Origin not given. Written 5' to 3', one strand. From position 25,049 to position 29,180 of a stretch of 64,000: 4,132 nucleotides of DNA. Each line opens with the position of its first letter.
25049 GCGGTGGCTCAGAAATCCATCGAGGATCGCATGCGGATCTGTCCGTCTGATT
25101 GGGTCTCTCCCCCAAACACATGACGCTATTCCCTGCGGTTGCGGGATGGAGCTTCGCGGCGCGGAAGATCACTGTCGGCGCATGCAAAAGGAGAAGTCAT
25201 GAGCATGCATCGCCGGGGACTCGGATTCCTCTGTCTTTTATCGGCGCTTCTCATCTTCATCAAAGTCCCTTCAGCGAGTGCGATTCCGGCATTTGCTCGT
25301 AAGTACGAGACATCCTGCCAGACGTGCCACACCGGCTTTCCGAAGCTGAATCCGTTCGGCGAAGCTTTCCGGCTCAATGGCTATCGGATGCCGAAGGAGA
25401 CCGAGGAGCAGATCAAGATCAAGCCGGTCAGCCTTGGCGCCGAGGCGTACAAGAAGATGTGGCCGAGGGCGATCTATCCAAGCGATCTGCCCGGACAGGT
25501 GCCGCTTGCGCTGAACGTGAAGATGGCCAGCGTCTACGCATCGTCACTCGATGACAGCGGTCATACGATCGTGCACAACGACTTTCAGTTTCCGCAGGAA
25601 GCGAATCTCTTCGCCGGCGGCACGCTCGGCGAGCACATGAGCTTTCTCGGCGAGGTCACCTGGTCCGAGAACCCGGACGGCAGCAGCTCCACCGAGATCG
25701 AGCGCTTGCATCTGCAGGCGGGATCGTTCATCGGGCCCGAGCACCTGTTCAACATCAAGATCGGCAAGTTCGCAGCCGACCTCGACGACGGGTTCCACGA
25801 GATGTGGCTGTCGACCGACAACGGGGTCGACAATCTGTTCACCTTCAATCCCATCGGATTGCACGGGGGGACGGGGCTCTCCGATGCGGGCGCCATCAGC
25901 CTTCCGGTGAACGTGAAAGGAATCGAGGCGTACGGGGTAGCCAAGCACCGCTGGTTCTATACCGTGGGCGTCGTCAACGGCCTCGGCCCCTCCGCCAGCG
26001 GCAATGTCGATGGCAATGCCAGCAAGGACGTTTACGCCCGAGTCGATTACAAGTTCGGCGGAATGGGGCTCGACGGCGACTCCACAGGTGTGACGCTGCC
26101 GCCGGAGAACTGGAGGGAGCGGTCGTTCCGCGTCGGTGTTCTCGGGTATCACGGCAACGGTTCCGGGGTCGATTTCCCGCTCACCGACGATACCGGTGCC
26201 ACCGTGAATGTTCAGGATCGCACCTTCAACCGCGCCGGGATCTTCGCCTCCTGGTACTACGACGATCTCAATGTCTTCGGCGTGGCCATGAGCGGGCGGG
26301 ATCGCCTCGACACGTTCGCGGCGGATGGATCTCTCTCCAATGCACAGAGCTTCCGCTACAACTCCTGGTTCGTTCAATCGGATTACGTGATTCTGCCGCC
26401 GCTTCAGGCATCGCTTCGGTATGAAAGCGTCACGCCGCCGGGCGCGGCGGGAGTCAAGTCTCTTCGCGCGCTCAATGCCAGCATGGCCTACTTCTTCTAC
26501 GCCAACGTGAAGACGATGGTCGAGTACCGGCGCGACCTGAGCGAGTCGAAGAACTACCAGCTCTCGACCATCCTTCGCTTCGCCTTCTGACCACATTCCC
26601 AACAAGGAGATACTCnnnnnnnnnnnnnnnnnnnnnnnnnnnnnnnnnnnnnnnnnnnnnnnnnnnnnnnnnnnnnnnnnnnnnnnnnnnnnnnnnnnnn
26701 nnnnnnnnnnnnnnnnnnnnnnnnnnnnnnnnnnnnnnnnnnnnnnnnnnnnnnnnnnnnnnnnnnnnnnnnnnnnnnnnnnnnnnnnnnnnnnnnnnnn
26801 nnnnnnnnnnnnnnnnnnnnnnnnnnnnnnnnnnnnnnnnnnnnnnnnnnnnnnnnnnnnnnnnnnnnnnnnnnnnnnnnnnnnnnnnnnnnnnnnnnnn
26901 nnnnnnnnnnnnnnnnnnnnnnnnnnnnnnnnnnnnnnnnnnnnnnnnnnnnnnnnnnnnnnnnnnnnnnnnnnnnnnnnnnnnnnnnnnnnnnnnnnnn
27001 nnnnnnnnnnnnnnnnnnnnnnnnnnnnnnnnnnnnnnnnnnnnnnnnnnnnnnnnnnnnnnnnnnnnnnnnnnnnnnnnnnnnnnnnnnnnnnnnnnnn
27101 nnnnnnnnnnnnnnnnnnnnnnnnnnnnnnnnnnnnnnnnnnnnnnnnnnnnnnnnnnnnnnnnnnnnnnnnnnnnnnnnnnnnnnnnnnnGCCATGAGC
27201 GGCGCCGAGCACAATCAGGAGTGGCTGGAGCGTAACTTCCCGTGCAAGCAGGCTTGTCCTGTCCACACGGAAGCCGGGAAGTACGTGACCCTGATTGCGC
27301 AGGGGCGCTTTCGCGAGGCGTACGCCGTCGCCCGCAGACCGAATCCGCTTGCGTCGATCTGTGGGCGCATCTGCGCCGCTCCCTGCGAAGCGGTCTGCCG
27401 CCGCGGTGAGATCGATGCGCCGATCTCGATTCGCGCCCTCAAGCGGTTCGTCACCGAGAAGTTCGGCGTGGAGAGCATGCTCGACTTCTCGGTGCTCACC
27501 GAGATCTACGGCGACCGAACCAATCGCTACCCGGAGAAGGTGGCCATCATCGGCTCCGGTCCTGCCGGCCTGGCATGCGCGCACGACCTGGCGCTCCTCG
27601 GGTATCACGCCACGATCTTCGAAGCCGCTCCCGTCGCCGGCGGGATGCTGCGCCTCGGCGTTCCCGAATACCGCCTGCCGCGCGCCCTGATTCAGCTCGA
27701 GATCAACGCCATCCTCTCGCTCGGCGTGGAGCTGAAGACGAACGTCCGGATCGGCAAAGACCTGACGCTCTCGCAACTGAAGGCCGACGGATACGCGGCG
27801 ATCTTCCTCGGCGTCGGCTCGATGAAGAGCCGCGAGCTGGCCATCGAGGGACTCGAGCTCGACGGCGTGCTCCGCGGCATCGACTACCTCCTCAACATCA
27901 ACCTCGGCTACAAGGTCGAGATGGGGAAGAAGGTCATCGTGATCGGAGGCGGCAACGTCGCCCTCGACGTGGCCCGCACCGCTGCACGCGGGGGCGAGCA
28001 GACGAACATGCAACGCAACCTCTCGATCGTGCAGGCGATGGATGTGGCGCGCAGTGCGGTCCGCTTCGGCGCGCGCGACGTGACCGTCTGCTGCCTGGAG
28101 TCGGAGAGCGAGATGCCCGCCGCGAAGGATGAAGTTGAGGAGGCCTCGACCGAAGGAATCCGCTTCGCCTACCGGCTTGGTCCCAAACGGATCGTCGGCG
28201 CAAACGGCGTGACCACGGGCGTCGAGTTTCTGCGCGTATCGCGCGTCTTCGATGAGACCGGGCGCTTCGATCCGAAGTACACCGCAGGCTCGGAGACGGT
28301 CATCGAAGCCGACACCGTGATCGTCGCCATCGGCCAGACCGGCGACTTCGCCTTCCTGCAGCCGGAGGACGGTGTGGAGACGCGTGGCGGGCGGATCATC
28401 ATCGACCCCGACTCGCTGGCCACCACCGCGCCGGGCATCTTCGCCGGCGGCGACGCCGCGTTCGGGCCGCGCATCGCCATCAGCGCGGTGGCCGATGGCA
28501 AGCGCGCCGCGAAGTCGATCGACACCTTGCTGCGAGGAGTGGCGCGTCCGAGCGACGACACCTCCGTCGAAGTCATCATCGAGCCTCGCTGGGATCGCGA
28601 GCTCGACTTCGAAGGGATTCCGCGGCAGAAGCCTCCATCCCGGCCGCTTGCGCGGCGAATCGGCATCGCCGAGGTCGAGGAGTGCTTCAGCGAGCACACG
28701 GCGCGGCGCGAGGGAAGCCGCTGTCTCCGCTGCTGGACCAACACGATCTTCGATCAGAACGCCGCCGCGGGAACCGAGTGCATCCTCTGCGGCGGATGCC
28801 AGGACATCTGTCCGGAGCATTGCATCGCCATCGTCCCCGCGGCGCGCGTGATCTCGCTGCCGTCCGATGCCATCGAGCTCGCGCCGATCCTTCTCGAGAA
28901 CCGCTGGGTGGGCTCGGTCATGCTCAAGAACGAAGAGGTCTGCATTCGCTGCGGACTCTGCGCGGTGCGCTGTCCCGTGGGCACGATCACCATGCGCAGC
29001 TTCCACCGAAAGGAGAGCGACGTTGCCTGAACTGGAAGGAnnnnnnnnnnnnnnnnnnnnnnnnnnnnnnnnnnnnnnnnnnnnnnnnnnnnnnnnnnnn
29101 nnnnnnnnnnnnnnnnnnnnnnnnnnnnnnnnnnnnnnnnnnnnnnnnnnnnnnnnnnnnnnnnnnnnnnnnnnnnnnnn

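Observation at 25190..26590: c-type heme motif fused to a predicted outer-membrane beta-barrel ('heme-porin')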

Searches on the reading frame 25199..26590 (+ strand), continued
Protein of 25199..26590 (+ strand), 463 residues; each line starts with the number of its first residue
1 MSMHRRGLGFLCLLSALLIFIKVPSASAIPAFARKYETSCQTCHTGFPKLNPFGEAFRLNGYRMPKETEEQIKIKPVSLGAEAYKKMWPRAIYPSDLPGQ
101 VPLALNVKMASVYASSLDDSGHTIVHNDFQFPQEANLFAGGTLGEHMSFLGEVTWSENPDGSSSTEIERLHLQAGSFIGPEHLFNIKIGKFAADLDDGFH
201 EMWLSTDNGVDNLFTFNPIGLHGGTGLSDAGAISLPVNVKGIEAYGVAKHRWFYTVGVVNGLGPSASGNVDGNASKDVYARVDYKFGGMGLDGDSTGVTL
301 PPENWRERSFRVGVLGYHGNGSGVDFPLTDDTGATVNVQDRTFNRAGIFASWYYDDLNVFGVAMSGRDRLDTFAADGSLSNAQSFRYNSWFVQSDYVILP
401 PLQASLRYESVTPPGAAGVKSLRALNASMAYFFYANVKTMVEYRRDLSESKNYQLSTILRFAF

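Call 56: search_dna_similar(query=window:25199-26590:+, collection=plasmids, mode=protein, max_evalue=1, max_rows=30)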
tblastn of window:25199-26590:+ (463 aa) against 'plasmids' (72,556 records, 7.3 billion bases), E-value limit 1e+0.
Records with a match: 12; places in all: 12; records where one place covers at least 80% of the query: 0.
Best place of each record, by identity: <60% 12.
By first word of the organism name: Ralstonia 6; Caballeronia 2; Methylocystis 1; Ideonella 1; Paraburkholderia 1; Polymorphobacter 1.
By predicted mobility (MOB-suite, as given by PLSDB): non-mobilizable 9; mobilizable 3.
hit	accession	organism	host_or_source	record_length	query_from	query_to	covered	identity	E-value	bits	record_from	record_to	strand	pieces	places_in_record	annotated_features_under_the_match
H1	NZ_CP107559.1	Methylocystis sp. MJC1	whole organism,Alpine Peat Bogs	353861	26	157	29%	27.9%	3e-5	54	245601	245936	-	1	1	hypothetical protein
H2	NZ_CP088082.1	Ideonella dechloratans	Cell culture,Activated sludge, ...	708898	26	154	28%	26.0%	3e-4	51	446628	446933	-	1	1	cytochrome C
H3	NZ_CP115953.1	Ralstonia solanacearum CFBP2957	Solanum lycopersicum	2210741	26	143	25%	25.4%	2e-5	55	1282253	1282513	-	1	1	none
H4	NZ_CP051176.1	Ralstonia solanacearum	Whole organism,tomato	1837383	26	143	25%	25.4%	3e-5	55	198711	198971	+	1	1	none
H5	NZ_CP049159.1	Caballeronia sp. SBC1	whole organism,soil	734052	26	144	26%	24.4%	3e-4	51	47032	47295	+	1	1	cytochrome C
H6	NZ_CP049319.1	Caballeronia sp. SBC2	whole organism,soil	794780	26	144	26%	24.4%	3e-4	51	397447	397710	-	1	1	cytochrome C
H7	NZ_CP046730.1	Ralstonia syzygii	tobacco,cell culture,leaf veins ...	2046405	19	77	13%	40.7%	2e-5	55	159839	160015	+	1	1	none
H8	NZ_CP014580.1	Paraburkholderia phytofirmans OLGA172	-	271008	19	79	13%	38.1%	1e-4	52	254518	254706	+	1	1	none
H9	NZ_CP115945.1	Ralstonia syzygii R24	Syzygium aromaticum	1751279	23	77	12%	41.8%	2e-5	55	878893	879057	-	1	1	none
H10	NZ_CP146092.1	Ralstonia sp. RRA.1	-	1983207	23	64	9%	52.4%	6e-5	54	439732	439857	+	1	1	none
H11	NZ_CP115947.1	Ralstonia solanacearum MolK2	Musa sp.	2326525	21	64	10%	50.0%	3e-5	54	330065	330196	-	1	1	record has no annotation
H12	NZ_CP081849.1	Polymorphobacter megasporae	Megaspora,lichen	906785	26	62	8%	41.0%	8e-1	40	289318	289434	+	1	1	hypothetical protein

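Call 57: get_annotated_region(hit=H2, flank=4000)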
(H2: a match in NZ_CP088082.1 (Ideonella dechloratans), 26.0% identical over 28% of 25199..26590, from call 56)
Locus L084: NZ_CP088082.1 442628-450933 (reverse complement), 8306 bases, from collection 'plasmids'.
description: Ideonella dechloratans strain CCUG 30977 plasmid unnamed1, complete sequence
organism: Ideonella dechloratans (NCBI taxid 36863)
taxonomy: Bacteria; Pseudomonadota; Betaproteobacteria; Burkholderiales; Sphaerotilaceae; Ideonella; Ideonella dechloratans
host: -; source: Cell culture,Activated sludge, wastewater treatment plant; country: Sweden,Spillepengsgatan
typing (MOB-suite, as given by PLSDB): non-mobilizable
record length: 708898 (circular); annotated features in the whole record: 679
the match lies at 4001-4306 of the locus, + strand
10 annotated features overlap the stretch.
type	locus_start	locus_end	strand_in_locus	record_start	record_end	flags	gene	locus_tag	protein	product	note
CDS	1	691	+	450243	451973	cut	-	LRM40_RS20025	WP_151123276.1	bifunctional protein-serine/threonine kinase/phosphatase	GO:0006468 - protein phosphorylation [Evidence IEA]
CDS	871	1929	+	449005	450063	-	-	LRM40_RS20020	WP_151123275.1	ATP-binding cassette domain-containing protein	-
CDS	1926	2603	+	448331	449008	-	-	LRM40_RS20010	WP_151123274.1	methionine ABC transporter permease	GO:0048473 - D-methionine transport [Evidence IEA]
CDS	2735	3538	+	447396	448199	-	-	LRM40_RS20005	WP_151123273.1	MetQ/NlpA family ABC transporter substrate-binding protein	-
CDS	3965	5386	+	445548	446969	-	-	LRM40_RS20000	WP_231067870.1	cytochrome C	-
CDS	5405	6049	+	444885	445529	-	-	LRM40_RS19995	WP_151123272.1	c-type cytochrome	-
CDS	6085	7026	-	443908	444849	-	-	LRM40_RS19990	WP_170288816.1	GGDEF domain-containing protein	-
CDS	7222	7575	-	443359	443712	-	-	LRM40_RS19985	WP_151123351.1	DUF1304 domain-containing protein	-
CDS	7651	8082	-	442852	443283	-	-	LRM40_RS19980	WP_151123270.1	hypothetical protein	-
CDS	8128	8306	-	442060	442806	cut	-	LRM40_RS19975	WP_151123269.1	SDR family oxidoreductase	-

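Call 58: get_annotated_region(hit=H3, flank=4000)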
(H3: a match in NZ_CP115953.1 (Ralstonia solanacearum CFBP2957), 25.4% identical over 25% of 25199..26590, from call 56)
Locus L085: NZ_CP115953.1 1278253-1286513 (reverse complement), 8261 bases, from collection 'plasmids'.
description: Ralstonia solanacearum CFBP2957 plasmid pmega, complete sequence
organism: Ralstonia solanacearum CFBP2957 (NCBI taxid 859656)
taxonomy: Bacteria; Pseudomonadota; Betaproteobacteria; Burkholderiales; Burkholderiaceae; Ralstonia; Ralstonia solanacearum; Ralstonia solanacearum CFBP2957
host: -; source: Solanum lycopersicum; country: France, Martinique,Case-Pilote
typing (MOB-suite, as given by PLSDB): non-mobilizable
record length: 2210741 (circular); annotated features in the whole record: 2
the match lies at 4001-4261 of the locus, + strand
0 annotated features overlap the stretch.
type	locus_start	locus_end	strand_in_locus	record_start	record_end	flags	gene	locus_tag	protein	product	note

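Call 59: get_annotated_region(hit=H1, flank=4000)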
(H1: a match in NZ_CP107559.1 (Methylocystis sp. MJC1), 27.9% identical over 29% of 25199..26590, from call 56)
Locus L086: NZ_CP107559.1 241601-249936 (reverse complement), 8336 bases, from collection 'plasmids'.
description: Methylocystis sp. MJC1 plasmid unnamed1, complete sequence
organism: Methylocystis sp. MJC1 (NCBI taxid 2654282)
taxonomy: Bacteria; Pseudomonadota; Alphaproteobacteria; Hyphomicrobiales; Methylocystaceae; Methylocystis; Methylocystis sp. MJC1
host: -; source: whole organism,Alpine Peat Bogs; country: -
typing (MOB-suite, as given by PLSDB): non-mobilizable
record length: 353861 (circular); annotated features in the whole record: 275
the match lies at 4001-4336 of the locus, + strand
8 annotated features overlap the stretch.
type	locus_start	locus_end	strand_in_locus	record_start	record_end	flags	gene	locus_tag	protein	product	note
CDS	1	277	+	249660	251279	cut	-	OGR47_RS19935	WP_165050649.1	IS66 family transposase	-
CDS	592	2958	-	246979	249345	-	-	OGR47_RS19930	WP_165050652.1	autotransporter outer membrane beta-barrel domain-containing protein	-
CDS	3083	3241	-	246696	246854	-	-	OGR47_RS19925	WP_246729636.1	hypothetical protein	-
CDS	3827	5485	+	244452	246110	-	-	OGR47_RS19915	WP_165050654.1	hypothetical protein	-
CDS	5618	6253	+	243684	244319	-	-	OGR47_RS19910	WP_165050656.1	c-type cytochrome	-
CDS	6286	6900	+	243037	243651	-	-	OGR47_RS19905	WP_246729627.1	c-type cytochrome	-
CDS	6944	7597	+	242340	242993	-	-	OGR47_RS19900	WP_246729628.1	c-type cytochrome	-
CDS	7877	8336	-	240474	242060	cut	-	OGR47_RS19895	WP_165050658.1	B12-binding domain-containing radical SAM protein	-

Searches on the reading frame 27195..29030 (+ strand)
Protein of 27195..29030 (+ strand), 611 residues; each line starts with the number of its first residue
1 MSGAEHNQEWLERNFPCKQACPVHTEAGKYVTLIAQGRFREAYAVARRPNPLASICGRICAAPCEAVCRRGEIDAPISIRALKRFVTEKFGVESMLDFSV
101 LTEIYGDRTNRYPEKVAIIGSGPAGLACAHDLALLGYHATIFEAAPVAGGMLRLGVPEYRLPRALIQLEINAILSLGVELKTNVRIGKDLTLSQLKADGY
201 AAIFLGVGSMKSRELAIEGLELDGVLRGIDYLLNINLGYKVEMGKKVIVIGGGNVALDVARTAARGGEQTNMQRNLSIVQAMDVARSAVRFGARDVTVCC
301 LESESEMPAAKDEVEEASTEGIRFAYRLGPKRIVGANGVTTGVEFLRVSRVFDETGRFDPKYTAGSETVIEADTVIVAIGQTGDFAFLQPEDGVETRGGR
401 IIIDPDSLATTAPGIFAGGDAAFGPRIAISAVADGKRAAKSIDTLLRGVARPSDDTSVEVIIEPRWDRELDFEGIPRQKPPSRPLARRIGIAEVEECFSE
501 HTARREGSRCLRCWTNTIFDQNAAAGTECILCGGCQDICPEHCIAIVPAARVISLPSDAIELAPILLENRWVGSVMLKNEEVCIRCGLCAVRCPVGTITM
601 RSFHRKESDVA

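Call 4: search_protein_families(library=ncbifam, proteins=[window:27195-29030:+], max_evalue=0.01)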
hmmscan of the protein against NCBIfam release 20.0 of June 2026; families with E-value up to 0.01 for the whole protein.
window:27195-29030:+ (611 aa): 83 families (the best 25 are shown)
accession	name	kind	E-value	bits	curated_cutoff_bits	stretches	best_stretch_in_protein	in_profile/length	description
NF009410.0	PRK12771.1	subfamily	7e-132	440.9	516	2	8-269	41-293/566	NAD(P)-binding protein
NF009454.0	PRK12814.1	equivalog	1.2e-105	354.3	916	2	15-269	102-348/657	putative NADPH-dependent glutamate synthase small subunit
NF010590.0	PRK13984.1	equivalog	3e-103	346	946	1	17-447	198-607/611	putative oxidoreductase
TIGR01316.1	gltA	equivalog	2.1e-85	287.2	471.75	2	14-271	35-299/449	NADPH-dependent glutamate synthase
NF009414.0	PRK12778.1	equivalog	2.9e-85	287.1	1103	2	15-269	337-595/752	bifunctional dihydroorotate dehydrogenase B NAD binding subunit/NADPH-dependent glutamate synthase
TIGR01318.1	gltD_gamma_fam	subfamily_domain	2.6e-75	253.8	482.95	2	16-268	49-306/467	glutamate synthase, small subunit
TIGR03315.1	Se_ygfK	equivalog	1.4e-72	244.6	835.3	2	16-265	446-687/1012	putative selenate reductase subunit YgfK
NF009408.0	PRK12769.1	equivalog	4.4e-68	230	1003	2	17-269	236-493/659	formate-dependent uric acid utilization protein AegA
TIGR01317.1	GOGAT_sm_gam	subfamily_domain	1.5e-66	225.3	447.7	1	17-448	52-480/485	glutamate synthase small subunit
NF009415.0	PRK12779.1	equivalog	5e-64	216.6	1519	2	17-269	210-472/944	putative bifunctional glutamate synthase subunit beta/2-polyprenylphenol hydroxylase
NF009413.0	PRK12775.1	equivalog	1e-58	199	1895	2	17-270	341-597/1006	putative trifunctional 2-polyprenylphenol hydroxylase/glutamate synthase subunit beta/ferritin domain-containing protein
NF009409.0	PRK12770.1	subfamily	5.3e-53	180.3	343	2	107-269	12-198/360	putative glutamate synthase subunit beta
NF009451.0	PRK12809.1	equivalog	2.3e-52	178.2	1154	2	16-266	218-473/639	formate-dependent uric acid utilization protein YgfT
NF045663.1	diclust_near_Sec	equivalog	2.4e-44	151.6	530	2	16-218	19-207/759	pyridine nucleotide-disulfide oxidoreductase/dicluster-binding protein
NF045599.1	bili_reduct_long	exception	1.2e-13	50.2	750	1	113-270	381-530/641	bilirubin reductase, long form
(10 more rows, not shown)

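Call 5: search_protein_families(library=pfam, proteins=[window:27195-29030:+], max_evalue=0.1)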
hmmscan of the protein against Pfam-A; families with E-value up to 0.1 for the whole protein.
window:27195-29030:+ (611 aa): 24 families
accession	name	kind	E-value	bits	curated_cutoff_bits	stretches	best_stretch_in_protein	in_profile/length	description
PF07992.20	Pyr_redox_2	-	2.8e-28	99.6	26.1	1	115-435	2-291/291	Pyridine nucleotide-disulphide oxidoreductase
PF14691.11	Fer4_20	-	1.5e-17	63.8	25.8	1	15-90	30-108/113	Dihydroprymidine dehydrogenase domain II, 4Fe-4S cluster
PF13738.12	Pyr_redox_3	-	4e-10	39.9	30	3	118-145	2-30/305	Pyridine nucleotide-disulphide oxidoreductase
PF12838.12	Fer4_7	-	8e-07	29.9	27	2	529-596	2-51/52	4Fe-4S dicluster domain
PF13450.12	NAD_binding_8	-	1.3e-06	29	21.9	1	118-152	1-35/68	NAD(P)-binding Rossmann-like domain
PF00070.33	Pyr_redox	-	1.8e-06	28.8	22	1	115-146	1-32/82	Pyridine nucleotide-disulphide oxidoreductase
PF00037.32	Fer4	-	5.4e-06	26.4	21.1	1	578-599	3-24/24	4Fe-4S binding domain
PF01266.30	DAO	-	0.00011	22.3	27.9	1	115-150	1-44/353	FAD dependent oxidoreductase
PF01262.27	AlaDh_PNT_C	-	0.0012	18.7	23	0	245-275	29-60/214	Alanine dehydrogenase/PNT, C-terminal domain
PF03486.20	HI0933_like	-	0.0016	18.4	50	1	115-149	2-36/244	HI0933-like protein Rossmann domain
PF12797.12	Fer4_2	-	0.0019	18.5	24.5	1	576-595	3-22/22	4Fe-4S binding domain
PF13187.11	Fer4_9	-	0.002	18.5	27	1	528-597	1-51/52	4Fe-4S dicluster domain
PF13237.11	Fer4_10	-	0.0024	18.2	25.5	1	576-606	2-34/53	4Fe-4S dicluster domain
PF00890.30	FAD_binding_2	-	0.0026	17.5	20.4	1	116-150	2-36/414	FAD binding domain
PF13183.11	Fer4_8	-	0.005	17.8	27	1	582-602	4-24/68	4Fe-4S dicluster domain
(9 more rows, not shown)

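Call 81: search_solved_structures(query=window:27195-29030:+, max_evalue=1e-10)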
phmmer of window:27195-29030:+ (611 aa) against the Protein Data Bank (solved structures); distinct sequences matched with E-value up to 1e-10: 13.
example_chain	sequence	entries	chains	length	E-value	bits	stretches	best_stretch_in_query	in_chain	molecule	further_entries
9n5u_A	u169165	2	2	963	4.7e-98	332.6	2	16-268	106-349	NfnA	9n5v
9bov_A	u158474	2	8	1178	4e-96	326.2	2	15-265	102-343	Molybdopterin oxidoreductase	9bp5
8oh5_C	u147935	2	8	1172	2.1e-87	297.5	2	16-267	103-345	Formate dehydrogenase-O, major subunit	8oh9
5jca_L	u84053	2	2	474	2.4e-74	254.3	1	15-445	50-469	NADH-dependent Ferredoxin:NADP Oxidoreductase (NfnI) subunit alpha | NADH-dependent Ferredoxin:NADP Oxidoreductase subunit alpha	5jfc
5vj7_A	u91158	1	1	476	1.4e-72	248.5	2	15-269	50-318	Oxidoreductase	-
4ylf_B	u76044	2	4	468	3.2e-68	234.1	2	14-265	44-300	Dihydropyrimidine dehydrogenase subunit A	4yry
7mfm_I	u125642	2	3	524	1.1e-52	182.8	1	19-449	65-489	Glutamate synthase (NADPH) small chain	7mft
6s6s_G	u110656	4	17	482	3.8e-51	177.7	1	17-448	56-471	Glutamate synthase [NADPH] small chain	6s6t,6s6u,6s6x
2vdc_G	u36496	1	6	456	3.4e-50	174.6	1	17-448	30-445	GLUTAMATE SYNTHASE [NADPH] SMALL CHAIN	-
1h7x_A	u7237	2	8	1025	3.5e-39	138.2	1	14-223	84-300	DIHYDROPYRIMIDINE DEHYDROGENASE | Dihydropyrimidine dehydrogenase [NADP(+)]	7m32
1gt8_A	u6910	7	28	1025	3.5e-39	138.2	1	14-223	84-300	DIHYDROPYRIMIDINE DEHYDROGENASE | Dihydropyrimidine dehydrogenase [NADP(+)]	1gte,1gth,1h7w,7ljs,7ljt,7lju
7m31_A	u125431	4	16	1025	3.5e-39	138.2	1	14-223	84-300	Dihydropyrimidine dehydrogenase [NADP(+)]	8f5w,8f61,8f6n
6qkg_A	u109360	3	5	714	2.3e-12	49.7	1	113-274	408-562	NCR A | NCR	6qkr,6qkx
